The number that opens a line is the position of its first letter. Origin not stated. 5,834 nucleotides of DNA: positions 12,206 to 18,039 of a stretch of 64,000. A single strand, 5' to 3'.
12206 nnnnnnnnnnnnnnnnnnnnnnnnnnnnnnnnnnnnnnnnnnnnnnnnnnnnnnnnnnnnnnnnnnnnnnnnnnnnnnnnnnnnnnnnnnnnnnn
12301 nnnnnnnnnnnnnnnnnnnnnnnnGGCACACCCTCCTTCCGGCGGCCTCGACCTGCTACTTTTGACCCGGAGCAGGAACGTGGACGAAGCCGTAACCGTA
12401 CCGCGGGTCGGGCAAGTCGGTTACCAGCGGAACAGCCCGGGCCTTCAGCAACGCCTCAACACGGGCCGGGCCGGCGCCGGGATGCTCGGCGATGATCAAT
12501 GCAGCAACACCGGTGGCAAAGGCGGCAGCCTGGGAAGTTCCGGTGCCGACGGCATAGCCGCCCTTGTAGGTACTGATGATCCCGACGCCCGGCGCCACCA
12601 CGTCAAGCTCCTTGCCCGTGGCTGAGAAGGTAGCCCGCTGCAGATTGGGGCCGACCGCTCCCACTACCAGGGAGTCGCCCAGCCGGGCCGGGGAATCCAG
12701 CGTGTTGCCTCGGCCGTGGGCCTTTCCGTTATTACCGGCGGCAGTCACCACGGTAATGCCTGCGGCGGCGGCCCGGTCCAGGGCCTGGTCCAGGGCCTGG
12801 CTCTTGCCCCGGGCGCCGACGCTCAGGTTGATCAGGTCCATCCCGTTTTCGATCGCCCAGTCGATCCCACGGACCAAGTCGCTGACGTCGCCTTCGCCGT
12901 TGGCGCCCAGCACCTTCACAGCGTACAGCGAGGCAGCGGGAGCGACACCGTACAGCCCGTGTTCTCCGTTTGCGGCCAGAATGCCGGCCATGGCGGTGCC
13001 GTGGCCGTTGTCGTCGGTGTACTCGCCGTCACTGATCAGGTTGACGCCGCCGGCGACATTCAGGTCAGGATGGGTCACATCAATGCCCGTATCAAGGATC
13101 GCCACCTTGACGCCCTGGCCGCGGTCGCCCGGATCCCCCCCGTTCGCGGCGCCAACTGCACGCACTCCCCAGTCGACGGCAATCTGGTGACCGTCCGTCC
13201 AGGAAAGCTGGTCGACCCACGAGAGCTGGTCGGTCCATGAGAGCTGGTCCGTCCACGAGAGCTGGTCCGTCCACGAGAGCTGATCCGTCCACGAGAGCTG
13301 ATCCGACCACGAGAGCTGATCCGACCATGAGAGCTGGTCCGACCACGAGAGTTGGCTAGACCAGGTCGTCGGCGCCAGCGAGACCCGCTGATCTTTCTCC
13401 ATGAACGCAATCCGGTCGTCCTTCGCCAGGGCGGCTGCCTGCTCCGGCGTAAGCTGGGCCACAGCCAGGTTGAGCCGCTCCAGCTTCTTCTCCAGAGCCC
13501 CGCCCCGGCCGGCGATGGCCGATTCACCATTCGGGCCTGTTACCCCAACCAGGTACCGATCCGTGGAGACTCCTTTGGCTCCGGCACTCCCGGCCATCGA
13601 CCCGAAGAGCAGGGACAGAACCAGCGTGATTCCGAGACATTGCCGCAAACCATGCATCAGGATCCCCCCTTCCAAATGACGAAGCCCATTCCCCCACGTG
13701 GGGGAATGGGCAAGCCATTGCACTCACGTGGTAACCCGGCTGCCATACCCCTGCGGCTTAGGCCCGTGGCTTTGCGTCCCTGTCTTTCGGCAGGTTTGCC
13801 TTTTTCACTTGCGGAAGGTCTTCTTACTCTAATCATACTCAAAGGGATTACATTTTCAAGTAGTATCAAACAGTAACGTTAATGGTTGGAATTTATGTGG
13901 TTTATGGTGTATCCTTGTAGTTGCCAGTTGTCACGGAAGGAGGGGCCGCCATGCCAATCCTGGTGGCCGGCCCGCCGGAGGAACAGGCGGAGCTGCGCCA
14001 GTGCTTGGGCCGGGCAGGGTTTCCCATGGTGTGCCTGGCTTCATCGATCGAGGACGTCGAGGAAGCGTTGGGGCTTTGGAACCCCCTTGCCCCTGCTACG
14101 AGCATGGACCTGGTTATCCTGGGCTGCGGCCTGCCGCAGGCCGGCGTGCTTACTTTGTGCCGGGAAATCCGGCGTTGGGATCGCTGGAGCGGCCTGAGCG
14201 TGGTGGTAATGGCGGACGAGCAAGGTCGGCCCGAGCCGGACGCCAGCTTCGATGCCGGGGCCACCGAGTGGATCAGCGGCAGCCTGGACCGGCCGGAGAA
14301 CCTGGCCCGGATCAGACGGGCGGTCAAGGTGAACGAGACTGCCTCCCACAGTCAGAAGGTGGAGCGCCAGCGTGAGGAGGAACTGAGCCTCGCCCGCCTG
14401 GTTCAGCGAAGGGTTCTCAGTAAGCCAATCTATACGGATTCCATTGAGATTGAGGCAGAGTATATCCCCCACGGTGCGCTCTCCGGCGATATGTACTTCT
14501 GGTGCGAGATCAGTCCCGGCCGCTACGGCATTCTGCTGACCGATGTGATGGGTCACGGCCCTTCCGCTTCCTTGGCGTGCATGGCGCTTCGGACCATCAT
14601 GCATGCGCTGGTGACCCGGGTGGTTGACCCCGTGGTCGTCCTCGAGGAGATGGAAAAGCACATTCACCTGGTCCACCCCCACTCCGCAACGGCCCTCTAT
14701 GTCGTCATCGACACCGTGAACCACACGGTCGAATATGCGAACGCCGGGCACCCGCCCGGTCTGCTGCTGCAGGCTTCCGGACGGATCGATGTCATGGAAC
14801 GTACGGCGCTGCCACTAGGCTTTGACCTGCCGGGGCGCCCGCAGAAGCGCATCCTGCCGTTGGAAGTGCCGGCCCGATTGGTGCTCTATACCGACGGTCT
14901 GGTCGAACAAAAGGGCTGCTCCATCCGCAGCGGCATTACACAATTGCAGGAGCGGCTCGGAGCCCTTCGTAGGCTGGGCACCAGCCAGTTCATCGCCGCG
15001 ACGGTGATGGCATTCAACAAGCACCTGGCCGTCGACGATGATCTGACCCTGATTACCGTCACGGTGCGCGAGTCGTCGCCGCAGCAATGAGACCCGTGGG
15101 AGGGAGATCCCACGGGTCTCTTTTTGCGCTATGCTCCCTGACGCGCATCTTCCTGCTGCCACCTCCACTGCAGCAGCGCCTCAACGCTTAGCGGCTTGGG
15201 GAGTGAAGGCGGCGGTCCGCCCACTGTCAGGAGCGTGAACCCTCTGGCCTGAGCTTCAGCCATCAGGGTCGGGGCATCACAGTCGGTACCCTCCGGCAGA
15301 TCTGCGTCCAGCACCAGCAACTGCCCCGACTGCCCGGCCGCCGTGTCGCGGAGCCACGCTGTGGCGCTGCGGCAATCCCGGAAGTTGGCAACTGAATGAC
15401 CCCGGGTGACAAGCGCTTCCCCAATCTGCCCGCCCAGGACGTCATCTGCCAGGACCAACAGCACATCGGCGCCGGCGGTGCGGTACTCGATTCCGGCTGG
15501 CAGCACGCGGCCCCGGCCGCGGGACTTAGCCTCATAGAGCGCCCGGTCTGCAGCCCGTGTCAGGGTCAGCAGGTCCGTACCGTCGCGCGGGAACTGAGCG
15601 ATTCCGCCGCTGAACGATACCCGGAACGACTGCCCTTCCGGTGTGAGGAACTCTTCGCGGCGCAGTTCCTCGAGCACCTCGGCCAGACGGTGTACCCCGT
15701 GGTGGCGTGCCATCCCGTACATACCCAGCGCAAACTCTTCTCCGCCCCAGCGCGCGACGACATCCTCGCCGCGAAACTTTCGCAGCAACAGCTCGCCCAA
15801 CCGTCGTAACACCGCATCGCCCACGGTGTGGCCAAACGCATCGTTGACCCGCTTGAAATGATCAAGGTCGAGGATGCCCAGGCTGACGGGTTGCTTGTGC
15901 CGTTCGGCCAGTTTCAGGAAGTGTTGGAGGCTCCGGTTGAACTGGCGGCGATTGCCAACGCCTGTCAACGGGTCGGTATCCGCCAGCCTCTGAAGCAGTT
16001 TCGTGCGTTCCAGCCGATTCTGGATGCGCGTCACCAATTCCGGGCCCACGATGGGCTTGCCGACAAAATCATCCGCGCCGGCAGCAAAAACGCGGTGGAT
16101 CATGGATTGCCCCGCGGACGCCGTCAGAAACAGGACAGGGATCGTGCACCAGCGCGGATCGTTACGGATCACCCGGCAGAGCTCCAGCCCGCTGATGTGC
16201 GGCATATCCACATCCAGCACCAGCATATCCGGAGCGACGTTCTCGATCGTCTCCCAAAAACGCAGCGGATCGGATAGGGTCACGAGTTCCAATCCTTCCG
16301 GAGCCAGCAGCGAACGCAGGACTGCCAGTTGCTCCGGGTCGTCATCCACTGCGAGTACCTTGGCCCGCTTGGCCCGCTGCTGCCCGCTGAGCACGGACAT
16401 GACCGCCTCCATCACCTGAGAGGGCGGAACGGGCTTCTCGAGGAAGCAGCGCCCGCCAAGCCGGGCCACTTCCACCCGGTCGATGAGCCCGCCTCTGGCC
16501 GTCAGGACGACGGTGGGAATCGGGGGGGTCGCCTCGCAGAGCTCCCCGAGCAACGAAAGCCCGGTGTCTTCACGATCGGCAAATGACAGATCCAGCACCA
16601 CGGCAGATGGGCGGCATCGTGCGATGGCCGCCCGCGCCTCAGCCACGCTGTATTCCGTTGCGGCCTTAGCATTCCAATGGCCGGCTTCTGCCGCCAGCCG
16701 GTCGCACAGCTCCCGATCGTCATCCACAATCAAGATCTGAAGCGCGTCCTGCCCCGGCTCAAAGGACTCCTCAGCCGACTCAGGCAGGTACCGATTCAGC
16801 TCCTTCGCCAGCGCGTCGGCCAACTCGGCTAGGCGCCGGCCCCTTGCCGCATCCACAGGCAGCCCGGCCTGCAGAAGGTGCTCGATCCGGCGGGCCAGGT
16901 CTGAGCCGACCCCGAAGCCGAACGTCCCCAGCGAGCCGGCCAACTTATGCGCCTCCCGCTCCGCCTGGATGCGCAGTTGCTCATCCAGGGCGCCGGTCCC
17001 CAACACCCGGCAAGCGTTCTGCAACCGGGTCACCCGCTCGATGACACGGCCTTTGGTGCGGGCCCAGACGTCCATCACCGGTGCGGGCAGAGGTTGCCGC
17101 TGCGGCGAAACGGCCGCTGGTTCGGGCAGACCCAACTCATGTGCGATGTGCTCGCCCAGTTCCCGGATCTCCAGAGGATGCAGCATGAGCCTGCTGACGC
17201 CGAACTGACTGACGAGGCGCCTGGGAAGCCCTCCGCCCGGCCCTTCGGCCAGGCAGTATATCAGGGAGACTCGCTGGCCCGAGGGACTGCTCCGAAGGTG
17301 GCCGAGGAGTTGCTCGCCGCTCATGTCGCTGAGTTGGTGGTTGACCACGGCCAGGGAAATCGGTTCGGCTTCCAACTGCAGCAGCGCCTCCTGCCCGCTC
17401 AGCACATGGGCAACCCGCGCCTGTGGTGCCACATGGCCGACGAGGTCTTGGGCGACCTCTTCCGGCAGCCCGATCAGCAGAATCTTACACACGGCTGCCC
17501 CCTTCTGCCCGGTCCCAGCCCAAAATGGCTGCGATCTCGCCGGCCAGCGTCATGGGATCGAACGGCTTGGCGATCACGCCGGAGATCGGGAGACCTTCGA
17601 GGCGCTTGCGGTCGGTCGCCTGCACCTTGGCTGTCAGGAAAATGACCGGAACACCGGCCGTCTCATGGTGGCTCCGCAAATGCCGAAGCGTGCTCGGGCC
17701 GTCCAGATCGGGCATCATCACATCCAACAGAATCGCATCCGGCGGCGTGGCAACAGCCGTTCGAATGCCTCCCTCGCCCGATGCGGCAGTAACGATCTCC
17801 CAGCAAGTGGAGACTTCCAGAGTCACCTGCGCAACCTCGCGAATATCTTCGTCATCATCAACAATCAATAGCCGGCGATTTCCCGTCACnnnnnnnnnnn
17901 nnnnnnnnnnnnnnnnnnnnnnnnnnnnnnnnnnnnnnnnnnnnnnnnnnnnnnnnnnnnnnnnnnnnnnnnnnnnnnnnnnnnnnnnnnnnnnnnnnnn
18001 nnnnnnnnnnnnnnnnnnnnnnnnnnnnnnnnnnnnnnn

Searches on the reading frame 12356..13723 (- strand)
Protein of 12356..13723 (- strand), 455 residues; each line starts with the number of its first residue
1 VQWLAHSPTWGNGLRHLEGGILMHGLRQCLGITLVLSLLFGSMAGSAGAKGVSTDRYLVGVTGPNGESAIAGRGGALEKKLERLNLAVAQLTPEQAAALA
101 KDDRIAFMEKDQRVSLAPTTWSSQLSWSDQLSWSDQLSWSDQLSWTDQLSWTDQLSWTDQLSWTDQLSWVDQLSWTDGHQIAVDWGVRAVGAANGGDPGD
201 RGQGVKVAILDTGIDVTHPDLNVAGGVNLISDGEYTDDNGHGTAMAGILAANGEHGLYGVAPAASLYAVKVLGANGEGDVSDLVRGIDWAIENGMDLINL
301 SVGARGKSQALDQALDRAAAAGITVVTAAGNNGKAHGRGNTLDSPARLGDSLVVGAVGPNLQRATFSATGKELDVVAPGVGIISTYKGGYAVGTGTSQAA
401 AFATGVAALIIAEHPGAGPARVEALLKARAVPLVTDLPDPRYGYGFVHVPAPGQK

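Call 23: search_protein_families(library=pfam, proteins=[window:12356-13723:-], max_evalue=0.001)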
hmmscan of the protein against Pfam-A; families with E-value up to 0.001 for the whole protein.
window:12356-13723:- (455 aa): 2 families
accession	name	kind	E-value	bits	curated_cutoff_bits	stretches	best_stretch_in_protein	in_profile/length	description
PF00082.27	Peptidase_S8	-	4.3e-55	187.5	21.8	1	202-445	1-288/288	Subtilase family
PF13407.12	Peripla_BP_4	-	0.00045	20.3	35.1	0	269-328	31-86/258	Periplasmic binding protein domain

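Call 87: search_protein_families(library=padloc, proteins=[window:12356-13723:-], max_evalue=0.001)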
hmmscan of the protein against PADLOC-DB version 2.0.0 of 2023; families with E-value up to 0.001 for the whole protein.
window:12356-13723:- (455 aa): 3 families
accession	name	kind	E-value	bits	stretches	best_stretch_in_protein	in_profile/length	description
PDLC03014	subtilase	-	3.1e-34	117.1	1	192-430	165-375/391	-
PDLC02198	IetS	-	1.5e-07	27.8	1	204-305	253-365/795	-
PDLC02197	IetS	-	1e-05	22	1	205-338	259-402/749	-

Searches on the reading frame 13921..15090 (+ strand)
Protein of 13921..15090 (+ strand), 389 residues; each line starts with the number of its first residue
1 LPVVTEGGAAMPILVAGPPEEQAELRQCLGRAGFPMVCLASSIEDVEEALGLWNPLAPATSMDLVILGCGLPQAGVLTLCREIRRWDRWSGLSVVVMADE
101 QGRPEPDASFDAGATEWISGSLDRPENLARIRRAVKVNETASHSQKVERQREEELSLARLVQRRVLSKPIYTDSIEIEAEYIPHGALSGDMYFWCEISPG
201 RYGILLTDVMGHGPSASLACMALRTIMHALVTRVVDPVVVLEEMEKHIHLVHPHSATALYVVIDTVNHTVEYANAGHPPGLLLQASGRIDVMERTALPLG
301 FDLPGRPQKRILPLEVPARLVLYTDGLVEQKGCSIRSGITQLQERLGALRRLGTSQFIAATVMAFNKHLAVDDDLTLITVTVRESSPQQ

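Call 23: search_protein_families(library=pfam, proteins=[window:13921-15090:+], max_evalue=0.001)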
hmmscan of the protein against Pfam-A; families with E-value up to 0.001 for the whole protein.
window:13921-15090:+ (389 aa): 2 families
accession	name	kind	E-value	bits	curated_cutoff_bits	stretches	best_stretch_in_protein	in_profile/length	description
PF07228.17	SpoIIE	-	3.2e-38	132.1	25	1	199-382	2-191/192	Stage II sporulation protein E (SpoIIE)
PF00072.30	Response_reg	-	5.4e-05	23.8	30.2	1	22-130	11-109/111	Response regulator receiver domain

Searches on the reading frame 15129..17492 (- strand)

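Call 23: search_protein_families(library=pfam, proteins=[window:15129-17492:-], max_evalue=0.001)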
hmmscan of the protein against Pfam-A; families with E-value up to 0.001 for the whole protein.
window:15129-17492:- (787 aa): 3 families
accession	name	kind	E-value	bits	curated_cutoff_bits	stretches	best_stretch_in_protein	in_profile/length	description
PF00072.30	Response_reg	-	1.4e-43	148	30.2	2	379-491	1-111/111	Response regulator receiver domain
PF00990.26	GGDEF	-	4.6e-39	134.2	23.8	1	504-661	1-160/161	Diguanylate cyclase, GGDEF domain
PF01627.28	Hpt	-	1.5e-09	38.4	24.6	1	154-229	14-82/84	Hpt domain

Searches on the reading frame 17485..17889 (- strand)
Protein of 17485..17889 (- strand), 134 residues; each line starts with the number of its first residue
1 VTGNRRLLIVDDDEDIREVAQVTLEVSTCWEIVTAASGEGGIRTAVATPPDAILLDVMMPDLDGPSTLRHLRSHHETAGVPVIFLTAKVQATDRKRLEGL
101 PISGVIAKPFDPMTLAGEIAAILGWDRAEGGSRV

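Call 23: search_protein_families(library=pfam, proteins=[window:17485-17889:-], max_evalue=0.001)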
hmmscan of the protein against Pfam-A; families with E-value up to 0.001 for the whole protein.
window:17485-17889:- (134 aa): 1 family
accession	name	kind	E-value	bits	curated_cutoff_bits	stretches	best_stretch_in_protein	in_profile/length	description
PF00072.30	Response_reg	-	2.1e-22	79.8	30.2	1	8-117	2-108/111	Response regulator receiver domain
